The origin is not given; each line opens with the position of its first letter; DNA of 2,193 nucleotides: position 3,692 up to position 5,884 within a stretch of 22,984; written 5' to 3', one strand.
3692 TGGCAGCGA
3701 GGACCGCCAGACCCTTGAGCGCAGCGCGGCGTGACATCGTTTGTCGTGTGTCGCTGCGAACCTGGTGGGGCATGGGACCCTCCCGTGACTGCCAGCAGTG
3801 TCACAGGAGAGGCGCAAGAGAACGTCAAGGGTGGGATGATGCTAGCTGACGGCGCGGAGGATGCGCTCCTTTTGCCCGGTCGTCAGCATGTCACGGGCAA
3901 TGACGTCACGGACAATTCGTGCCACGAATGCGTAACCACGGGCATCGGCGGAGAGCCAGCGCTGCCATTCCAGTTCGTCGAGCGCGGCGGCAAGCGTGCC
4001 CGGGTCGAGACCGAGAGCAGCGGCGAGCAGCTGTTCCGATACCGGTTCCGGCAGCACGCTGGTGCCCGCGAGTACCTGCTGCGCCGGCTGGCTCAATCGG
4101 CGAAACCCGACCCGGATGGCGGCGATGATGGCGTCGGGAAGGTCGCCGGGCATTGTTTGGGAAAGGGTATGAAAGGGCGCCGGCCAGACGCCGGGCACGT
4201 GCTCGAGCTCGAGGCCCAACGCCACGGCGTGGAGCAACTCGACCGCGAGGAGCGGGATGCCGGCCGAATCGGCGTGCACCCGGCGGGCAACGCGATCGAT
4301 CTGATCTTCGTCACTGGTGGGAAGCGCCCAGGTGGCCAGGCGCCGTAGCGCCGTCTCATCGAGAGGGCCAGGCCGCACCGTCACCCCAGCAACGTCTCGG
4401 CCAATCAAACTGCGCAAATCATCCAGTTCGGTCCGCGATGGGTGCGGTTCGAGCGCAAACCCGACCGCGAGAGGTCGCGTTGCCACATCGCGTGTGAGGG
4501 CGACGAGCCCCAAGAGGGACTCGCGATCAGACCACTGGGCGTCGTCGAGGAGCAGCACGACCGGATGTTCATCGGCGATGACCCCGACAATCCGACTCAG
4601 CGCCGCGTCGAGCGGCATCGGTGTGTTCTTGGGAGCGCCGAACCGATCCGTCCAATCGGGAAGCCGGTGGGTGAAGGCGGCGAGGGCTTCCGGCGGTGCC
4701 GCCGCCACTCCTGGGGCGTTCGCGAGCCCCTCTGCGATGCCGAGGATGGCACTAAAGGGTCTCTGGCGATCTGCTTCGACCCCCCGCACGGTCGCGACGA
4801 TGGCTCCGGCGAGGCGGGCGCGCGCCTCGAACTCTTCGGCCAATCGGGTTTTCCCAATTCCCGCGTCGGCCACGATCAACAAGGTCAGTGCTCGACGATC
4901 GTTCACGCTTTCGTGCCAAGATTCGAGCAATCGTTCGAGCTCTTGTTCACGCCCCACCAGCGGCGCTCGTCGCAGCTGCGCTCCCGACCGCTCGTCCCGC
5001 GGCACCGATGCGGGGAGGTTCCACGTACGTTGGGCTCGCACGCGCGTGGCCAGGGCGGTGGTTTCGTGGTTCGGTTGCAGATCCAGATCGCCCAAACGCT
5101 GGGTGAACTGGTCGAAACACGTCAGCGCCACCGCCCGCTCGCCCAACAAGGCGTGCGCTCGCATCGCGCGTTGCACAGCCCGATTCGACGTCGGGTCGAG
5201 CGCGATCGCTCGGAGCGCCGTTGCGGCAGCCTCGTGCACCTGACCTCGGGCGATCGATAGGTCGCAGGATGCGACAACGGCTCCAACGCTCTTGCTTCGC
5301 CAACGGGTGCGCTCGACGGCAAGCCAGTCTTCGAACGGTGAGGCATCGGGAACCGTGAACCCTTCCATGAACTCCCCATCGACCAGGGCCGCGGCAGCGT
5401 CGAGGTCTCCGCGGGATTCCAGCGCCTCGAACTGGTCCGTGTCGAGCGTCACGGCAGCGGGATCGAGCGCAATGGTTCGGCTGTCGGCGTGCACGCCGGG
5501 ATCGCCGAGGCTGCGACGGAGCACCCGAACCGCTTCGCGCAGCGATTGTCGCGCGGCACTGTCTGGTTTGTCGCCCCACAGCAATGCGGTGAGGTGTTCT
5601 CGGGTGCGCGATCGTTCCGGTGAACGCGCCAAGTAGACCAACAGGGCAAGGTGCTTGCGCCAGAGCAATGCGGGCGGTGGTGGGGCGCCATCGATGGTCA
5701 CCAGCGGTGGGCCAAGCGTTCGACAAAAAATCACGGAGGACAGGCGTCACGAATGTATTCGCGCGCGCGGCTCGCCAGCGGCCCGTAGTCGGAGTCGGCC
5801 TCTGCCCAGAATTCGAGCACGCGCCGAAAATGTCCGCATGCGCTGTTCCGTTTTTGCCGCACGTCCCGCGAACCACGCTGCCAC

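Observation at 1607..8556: AfsK/AfsR-like kinase-regulator pair fused into one operon by a GTGA stop/start overlap, upstream of a Tat-exported two-subunit GMC dehydrogenase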

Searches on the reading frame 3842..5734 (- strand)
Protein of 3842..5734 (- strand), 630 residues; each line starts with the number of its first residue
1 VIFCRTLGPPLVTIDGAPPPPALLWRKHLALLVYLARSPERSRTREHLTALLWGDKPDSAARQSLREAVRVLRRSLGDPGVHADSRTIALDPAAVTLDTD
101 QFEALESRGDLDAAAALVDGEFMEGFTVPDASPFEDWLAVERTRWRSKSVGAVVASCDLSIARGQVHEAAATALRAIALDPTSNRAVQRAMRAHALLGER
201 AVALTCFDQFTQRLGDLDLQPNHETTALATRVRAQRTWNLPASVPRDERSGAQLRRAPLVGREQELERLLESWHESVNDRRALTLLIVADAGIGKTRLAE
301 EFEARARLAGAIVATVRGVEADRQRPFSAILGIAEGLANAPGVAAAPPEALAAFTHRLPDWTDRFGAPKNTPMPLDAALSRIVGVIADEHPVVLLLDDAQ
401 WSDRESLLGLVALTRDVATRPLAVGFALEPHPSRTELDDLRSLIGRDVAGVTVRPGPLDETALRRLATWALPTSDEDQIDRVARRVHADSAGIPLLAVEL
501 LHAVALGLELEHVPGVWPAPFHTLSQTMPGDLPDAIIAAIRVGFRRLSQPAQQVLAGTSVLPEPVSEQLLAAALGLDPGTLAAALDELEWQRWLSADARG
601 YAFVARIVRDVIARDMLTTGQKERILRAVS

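Call 4: search_protein_families(library=pfam, proteins=[window:3842-5734:-], max_evalue=0.01)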
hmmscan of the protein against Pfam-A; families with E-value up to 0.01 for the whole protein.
window:3842-5734:- (630 aa): 5 families
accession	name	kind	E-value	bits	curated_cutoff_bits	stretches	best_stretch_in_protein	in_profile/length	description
PF13191.12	AAA_16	-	9.1e-20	72.2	32.6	1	258-423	1-165/167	AAA ATPase domain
PF03704.23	BTAD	-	1.2e-14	55.4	22.1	1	107-233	25-146/146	Bacterial transcriptional activator domain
PF00486.34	Trans_reg_C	-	7.7e-07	29.5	26.2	1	25-79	7-60/77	Transcriptional regulatory protein, C terminal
PF13401.12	AAA_22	-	0.00035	21.3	27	1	281-416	4-110/130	AAA domain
PF17782.7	DprA_WH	-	0.0016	18.9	22.9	0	547-589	10-50/61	DprA winged helix domain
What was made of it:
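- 3842..5734 (-): Medium-size SARP-type regulator gene, 630 aa. It has a wHTH (Trans_reg_C aa 25-79, 5498-5662), a BTAD (aa 107-233, 5036-5416), and a STAND NOD with Walker A GIGKT and Walker B LLLDD (aa 258-630, 3845-4963). There is no TPR or other sensor tail. Pfam (call 4).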

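Call 7: search_protein_families(library=ncbifam, proteins=[window:3842-5734:-], max_evalue=0.01)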
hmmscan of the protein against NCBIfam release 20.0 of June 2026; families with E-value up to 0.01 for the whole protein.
window:3842-5734:- (630 aa): 3 families
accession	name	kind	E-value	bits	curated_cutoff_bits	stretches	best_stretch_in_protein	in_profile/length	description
TIGR03903.1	TOMM_kin_cyc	equivalog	7e-15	54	705.75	2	254-317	478-540/1267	TOMM system kinase/cyclase fusion protein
TIGR02928.1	TIGR02928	subfamily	0.0041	16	181.3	1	259-305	17-63/366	orc1/cdc6 family replication initiation protein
NF008263.0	PRK11034.1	equivalog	0.007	14.3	1350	1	257-303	186-228/758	ATP-dependent Clp protease ATP-binding subunit ClpA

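Call 8: find_encoding_contigs(protein=window:3842-5734:-, flank=10000)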
Protein window:3842-5734:- (630 aa): 2 contigs read that carry it; 2 places shown.
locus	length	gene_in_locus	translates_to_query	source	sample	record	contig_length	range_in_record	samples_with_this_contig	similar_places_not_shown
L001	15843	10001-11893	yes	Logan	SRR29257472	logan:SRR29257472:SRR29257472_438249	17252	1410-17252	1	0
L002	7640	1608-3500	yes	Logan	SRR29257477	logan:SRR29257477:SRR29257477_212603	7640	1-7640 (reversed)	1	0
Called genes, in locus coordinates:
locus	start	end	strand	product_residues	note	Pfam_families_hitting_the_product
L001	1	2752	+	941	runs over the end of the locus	PF00069:Pkinase, PF07714:PK_Tyr_Ser-Thr, PF25390:WD40_RLD, PF13540:RCC1_2, PF13540:RCC1_2, PF25390:WD40_RLD, PF00415:RCC1, PF13540:RCC1_2, +8 more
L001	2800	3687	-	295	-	PF13036:LpoB (weak), PF03783:CsgG, PF16539:FlgT_M (weak), PF16538:FlgT_C (weak)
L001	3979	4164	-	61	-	-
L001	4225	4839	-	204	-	PF06197:DUF998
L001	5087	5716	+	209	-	-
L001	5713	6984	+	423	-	PF01145:Band_7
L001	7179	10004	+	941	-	PF00069:Pkinase, PF07714:PK_Tyr_Ser-Thr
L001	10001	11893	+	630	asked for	PF00486:Trans_reg_C (weak), PF03704:BTAD, PF13191:AAA_16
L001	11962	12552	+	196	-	-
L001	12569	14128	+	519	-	PF00732:GMC_oxred_N, PF01266:DAO (faint), PF13450:NAD_binding_8 (faint), PF05199:GMC_oxred_C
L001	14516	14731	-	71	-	-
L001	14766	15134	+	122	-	PF00069:Pkinase, PF07714:PK_Tyr_Ser-Thr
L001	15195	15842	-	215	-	?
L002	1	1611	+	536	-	?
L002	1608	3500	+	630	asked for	PF00486:Trans_reg_C (weak), PF03704:BTAD, PF13191:AAA_16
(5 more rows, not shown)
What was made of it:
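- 5731..8556 (-): Hanks-type Ser/Thr kinase gene, 941 aa. It has a cytoplasmic catalytic domain (about 7807-8511), one TM helix (about 7588-7653), and then a small alpha/beta domain plus a roughly 500-aa TPR-like solenoid (5734 to about 7569), predicted to be periplasmic. The 941-aa gene call comes from call 8.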

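Call 9: find_homologous_proteins(query=window:3842-5734:-, max_evalue=1e-10)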
Query window:3842-5734:- (630 aa): 1287 proteins with E <= 1e-10 among 8000 candidates; the best 120 are listed.
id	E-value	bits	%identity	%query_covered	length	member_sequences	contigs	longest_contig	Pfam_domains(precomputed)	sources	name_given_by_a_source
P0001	0.0e+0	1361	100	100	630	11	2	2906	PF03704.24,PF00486.35,PF13191.13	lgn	-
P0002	4.6e-238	810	62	100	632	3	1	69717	PF03704.24,PF00486.35,PF13191.13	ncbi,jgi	jgi:DNA-binding SARP family transcriptional activator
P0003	5.8e-235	800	62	100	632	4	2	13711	PF03704.24,PF13191.13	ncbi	-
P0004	6.6e-233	793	62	100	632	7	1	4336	PF03704.24,PF13191.13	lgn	-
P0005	4.1e-215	734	58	100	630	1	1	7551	PF03704.24,PF00486.35,PF13191.13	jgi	jgi:DNA-binding SARP family transcriptional activator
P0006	9.7e-215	733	58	100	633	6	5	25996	PF03704.24,PF13191.13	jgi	jgi:DNA-binding SARP family transcriptional activator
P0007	5.0e-214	731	58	100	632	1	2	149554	PF03704.24,PF00486.35,PF13401.13,PF13191.13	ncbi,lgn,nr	ncbi:MAG: AAA family ATPase [Gemmatimonadales bacterium]|nr:AAA family ATPase [Gemmatimonadales bact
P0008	1.9e-210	719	56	99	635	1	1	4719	PF03704.24,PF00486.35,PF13401.13,PF13191.13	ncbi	-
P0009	2.0e-210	719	57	100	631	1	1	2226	PF03704.24,PF00486.35,PF13401.13,PF13191.13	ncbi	-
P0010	7.7e-206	703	55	100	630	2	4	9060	PF03704.24,PF00486.35,PF13401.13,PF13191.13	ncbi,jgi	jgi:DNA-binding SARP family transcriptional activator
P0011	8.5e-206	703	57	100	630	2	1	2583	PF03704.24,PF00486.35,PF13401.13,PF13191.13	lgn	-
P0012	8.5e-206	703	56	99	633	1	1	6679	PF03704.24,PF00486.35,PF13401.13,PF13191.13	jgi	jgi:DNA-binding SARP family transcriptional activator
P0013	1.8e-205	702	55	100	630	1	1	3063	PF03704.24,PF13401.13,PF13191.13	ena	-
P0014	3.9e-205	701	57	100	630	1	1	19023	PF03704.24,PF00486.35,PF13191.13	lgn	-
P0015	4.1e-205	701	58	99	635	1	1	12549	PF03704.24,PF13191.13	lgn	-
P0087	3.2e-191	655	55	100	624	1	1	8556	PF03704.24,PF00486.35,PF13401.13,PF13191.13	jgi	-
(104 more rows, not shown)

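Call 11: find_related_loci(query=A1, collection=genome_contigs, flank=8000)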
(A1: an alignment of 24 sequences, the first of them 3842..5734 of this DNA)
Query A1 (630 aa) in genome_contigs; peptide patterns used: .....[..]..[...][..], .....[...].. (x = any residue, [..] = any of these).
482 stretches matched a pattern; 461 encode a relative of the query (tblastn E <= 1e-3); the best 80 are kept; 80 distinct loci.
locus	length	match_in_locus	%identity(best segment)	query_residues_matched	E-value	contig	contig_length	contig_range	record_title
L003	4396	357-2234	61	1-625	0e+0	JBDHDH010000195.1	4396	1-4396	MAG: Gemmatimonadota bacterium isolate M8-32_Bin_209 M8-32_Bin_209_scaffold_104601, whole genome shotgun sequence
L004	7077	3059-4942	56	1-627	0e+0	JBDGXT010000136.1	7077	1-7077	MAG: Gemmatimonadota bacterium isolate M3-30_Bin_181 M3-30_Bin_181_scaffold_78274, whole genome shotgun sequence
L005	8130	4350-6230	54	2-630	0e+0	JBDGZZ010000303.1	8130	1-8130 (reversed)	MAG: Gemmatimonadota bacterium isolate M3-44_Bin_125 M3-44_Bin_125_scaffold_98356, whole genome shotgun sequence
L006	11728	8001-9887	58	1-628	0e+0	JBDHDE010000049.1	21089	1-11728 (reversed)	MAG: Gemmatimonadota bacterium isolate M8-32_Bin_184 M8-32_Bin_184_scaffold_6639, whole genome shotgun sequence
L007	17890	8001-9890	55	1-629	0e+0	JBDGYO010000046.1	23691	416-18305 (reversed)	MAG: Gemmatimonadota bacterium isolate M3-38_Bin_121 M3-38_Bin_121_scaffold_26688, whole genome shotgun sequence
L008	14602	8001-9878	54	1-626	0e+0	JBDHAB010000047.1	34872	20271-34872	MAG: Gemmatimonadota bacterium isolate M3-44_Bin_129 M3-44_Bin_129_scaffold_9330, whole genome shotgun sequence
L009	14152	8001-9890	53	1-629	0e+0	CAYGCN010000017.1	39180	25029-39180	MAG TPA_asm: uncultured Gemmatimonadaceae bacterium isolate ERP108616_co2_93 genome assembly, contig: NODE_1176_length_3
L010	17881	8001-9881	55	1-626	0e+0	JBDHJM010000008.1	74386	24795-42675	MAG: Gemmatimonadota bacterium isolate BHB10-26_Bin_197 BHB10-26_Bin_197_scaffold_664, whole genome shotgun sequence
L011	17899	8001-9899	55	1-630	0e+0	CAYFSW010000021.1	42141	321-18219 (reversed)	MAG TPA_asm: uncultured Gemmatimonadota bacterium isolate ERP108616_co1_161 genome assembly, contig: k119_272925, whole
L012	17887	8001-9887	54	1-629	0e+0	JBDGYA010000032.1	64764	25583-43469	MAG: Gemmatimonadota bacterium isolate M3-30_Bin_280 M3-30_Bin_280_scaffold_1909, whole genome shotgun sequence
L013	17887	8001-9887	53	1-628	0e+0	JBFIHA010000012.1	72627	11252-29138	MAG: Gemmatimonadales bacterium isolate Mix_sand11.2021.09.Z.113 k141_432431_length_72627_cov_14.0418, whole genome shot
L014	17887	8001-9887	53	1-628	0e+0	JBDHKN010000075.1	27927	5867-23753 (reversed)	MAG: Gemmatimonadota bacterium isolate BHB10-38_Bin_27 BHB10-38_Bin_27_scaffold_8507, whole genome shotgun sequence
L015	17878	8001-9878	58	2-626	0e+0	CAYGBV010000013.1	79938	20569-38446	MAG TPA_asm: uncultured Gemmatimonadaceae bacterium isolate ERP108616_co1_411 genome assembly, contig: k119_1930963, who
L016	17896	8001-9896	51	1-630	0e+0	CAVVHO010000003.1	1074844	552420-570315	MAG: uncultured Gemmatimonadales bacterium isolate MFD02242.bin.1.342 genome assembly, contig: contig_327, whole genome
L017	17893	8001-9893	52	1-629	0e+0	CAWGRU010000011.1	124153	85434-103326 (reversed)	MAG: uncultured Gemmatimonadales bacterium isolate MFD05942.bin.1.100 genome assembly, contig: contig_55244, whole genom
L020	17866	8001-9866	54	1-629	0e+0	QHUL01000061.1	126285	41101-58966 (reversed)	MAG: Gemmatimonadetes bacterium isolate AG29 14_1009_02_40cm_scaffold_290_curated, whole genome shotgun sequence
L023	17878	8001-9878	53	1-625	0e+0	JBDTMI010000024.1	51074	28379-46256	MAG: Gemmatimonadales bacterium isolate cluster3_bin.122 NODE_1591_length_51074_cov_55.998040, whole genome shotgun sequ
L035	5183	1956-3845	54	1-628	0e+0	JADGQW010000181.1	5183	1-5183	MAG: Gemmatimonadales bacterium isolate Chersky.24_23 contig-100_7544, whole genome shotgun sequence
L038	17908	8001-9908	49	1-630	3e-180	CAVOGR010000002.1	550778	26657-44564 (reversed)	MAG: uncultured Gemmatimonadales bacterium isolate MFD09779.bin.2.16 genome assembly, contig: contig_2631, whole genome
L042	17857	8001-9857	53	1-628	2e-178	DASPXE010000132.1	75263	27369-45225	MAG TPA_asm: Gemmatimonadales bacterium isolate SMAG_U11559 k141_1645857, whole genome shotgun sequence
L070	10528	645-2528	51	1-628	2e-169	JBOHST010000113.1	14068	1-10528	MAG: Gemmatimonadales bacterium isolate M3-S_metawrap_bin.151 k127_260200, whole genome shotgun sequence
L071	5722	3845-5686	51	1-628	4e-172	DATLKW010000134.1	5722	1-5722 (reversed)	MAG TPA_asm: Gemmatimonadales bacterium isolate SMAG_U13732 k141_86491, whole genome shotgun sequence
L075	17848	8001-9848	51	1-626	5e-169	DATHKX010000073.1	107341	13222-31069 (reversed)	MAG TPA_asm: Gemmatimonadales bacterium isolate SMAG_U12591 k141_149998, whole genome shotgun sequence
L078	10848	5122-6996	50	1-624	9e-169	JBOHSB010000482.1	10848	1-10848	MAG: Gemmatimonadales bacterium isolate TC-S_metawrap_bin.265 k127_3525715, whole genome shotgun sequence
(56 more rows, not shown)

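Call 21: search_solved_structures(query=A1, max_evalue=0.01, show_alignments=2)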
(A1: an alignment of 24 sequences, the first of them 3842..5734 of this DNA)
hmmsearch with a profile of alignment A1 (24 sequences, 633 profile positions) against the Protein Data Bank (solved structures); distinct sequences matched with E-value up to 0.01: 13.
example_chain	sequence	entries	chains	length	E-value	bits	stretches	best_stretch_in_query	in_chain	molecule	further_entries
9qhb_A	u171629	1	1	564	1.5e-22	83.1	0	146-209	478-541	Engineered tetratricopeptide repeat protein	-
8bu0_A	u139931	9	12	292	1.3e-12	50.3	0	146-209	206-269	Consensus tetratricopeptide repeat protein | Crystal structure of an 8-repeat consensus TPR superhelix with Zinc. | Monomer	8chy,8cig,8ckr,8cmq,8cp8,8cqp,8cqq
9qhc_A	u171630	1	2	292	2.6e-11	46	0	146-209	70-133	Engineered tetratricopeptide repeat protein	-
2fez_A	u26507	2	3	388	1.5e-10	43.5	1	6-244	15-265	Probable regulatory protein embR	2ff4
8k60_I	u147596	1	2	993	9.4e-10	40.8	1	6-309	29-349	Regulatory protein AfsR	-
8jke_I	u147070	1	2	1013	4e-09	38.8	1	6-309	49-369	Regulatory protein AfsR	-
8hvr_I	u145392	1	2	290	1.1e-06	30.7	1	6-234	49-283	Regulatory protein AfsR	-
9gzg_A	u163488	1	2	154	3e-06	29.3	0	146-210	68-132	Engineered CTPR protein with glutamic acids for conductivity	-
8ch0_A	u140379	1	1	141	1.5e-05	27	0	146-209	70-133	Consensus tetratricopeptide repeat protein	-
2fo7_A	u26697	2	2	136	2.4e-05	26.3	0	146-209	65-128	SYNTHETIC CONSENSUS TPR PROTEIN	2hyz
7obi_A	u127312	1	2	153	4.4e-05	25.4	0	149-209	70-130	CTPR-rv4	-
5fzr_A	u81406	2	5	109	0.0048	18.7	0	150-206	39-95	DESIGNED TPR PROTEIN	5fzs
3kd7_A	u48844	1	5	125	0.0084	17.9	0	149-209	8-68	CTPR390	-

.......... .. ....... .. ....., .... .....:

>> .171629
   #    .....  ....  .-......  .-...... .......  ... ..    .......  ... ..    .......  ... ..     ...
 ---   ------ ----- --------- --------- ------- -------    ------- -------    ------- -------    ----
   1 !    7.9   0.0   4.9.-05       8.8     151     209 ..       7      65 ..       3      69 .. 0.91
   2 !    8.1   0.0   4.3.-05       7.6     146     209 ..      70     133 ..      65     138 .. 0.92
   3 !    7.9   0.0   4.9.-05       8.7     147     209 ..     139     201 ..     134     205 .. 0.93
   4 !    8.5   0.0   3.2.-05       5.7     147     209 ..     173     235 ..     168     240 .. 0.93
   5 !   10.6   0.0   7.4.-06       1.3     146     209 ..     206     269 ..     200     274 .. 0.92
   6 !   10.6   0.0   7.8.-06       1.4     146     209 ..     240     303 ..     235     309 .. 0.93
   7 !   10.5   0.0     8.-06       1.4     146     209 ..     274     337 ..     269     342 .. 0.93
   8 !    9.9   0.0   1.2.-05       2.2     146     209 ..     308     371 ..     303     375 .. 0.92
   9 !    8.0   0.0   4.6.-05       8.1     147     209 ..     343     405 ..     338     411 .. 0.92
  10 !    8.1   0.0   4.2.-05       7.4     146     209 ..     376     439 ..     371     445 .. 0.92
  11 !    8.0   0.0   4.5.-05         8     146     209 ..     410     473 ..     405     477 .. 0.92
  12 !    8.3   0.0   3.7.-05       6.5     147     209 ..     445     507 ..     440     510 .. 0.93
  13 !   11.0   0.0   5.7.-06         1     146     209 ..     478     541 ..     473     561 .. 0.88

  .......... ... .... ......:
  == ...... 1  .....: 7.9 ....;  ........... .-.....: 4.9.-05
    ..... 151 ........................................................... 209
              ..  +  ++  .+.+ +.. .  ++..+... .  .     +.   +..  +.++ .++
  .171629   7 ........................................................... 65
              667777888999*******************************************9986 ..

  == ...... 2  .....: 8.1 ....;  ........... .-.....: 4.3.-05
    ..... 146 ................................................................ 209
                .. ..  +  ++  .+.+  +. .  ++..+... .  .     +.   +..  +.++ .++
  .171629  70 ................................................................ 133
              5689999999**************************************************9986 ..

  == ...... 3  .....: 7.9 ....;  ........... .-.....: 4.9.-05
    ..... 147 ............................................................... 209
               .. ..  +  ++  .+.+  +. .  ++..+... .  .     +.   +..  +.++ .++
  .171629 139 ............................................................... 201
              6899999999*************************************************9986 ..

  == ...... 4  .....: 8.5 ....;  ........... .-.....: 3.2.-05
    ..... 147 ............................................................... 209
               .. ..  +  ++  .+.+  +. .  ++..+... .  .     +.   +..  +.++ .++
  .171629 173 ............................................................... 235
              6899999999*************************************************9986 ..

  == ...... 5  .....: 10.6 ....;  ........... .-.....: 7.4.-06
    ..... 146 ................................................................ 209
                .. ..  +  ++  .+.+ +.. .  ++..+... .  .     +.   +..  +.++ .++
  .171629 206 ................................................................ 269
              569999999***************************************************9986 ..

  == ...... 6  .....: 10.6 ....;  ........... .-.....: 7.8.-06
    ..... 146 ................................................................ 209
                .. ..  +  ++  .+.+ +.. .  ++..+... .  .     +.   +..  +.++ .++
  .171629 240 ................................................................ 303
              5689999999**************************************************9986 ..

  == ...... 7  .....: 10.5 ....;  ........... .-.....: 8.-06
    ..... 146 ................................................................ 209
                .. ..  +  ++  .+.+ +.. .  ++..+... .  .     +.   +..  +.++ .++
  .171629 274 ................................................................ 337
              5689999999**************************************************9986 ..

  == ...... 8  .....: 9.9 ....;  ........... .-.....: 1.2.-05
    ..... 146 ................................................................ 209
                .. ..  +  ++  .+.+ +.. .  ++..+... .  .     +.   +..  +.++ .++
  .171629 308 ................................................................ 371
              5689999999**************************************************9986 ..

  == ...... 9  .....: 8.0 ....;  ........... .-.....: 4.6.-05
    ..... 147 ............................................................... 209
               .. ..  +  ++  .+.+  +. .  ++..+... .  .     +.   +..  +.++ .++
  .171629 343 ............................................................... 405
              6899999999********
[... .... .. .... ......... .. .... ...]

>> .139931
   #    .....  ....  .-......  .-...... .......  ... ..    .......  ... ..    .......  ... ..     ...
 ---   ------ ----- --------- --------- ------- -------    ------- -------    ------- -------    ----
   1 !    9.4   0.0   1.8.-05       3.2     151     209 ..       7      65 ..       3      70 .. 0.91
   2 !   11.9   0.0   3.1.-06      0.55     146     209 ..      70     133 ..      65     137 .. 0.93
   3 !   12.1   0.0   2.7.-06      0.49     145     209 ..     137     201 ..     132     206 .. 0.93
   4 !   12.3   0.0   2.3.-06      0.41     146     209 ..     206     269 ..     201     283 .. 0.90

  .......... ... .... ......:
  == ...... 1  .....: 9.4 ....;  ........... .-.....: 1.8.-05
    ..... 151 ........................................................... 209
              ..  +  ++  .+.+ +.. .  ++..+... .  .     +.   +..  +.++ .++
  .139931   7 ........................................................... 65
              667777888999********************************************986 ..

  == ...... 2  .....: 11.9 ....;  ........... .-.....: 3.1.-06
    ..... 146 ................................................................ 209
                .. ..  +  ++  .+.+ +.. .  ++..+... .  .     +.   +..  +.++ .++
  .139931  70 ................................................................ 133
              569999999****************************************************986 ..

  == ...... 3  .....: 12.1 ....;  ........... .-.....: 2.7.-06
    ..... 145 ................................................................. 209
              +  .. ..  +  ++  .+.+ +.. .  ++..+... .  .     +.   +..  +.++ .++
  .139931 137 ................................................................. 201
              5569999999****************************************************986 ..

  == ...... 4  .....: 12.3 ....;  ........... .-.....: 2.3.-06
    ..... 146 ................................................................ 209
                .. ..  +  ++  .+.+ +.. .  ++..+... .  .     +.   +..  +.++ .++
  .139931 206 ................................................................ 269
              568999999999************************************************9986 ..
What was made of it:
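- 3842..5734 (-): Profile hits to EmbR 2fez (E=1.5e-10) and AfsR 8k60 (E=9e-10) (call 21).
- On AfsR orthologue: The AfsR alignment stops at residue 309 (call 21).
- On EmbR/PknH-type pair: The EmbR alignment covers only residues 6-244 (call 21).
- Closest known: EmbR / PknH of Mycobacterium tuberculosis. Same: EmbR is the best PDB sequence match to the wHTH-BTAD part (2fez, E=1.5e-10; call 21).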
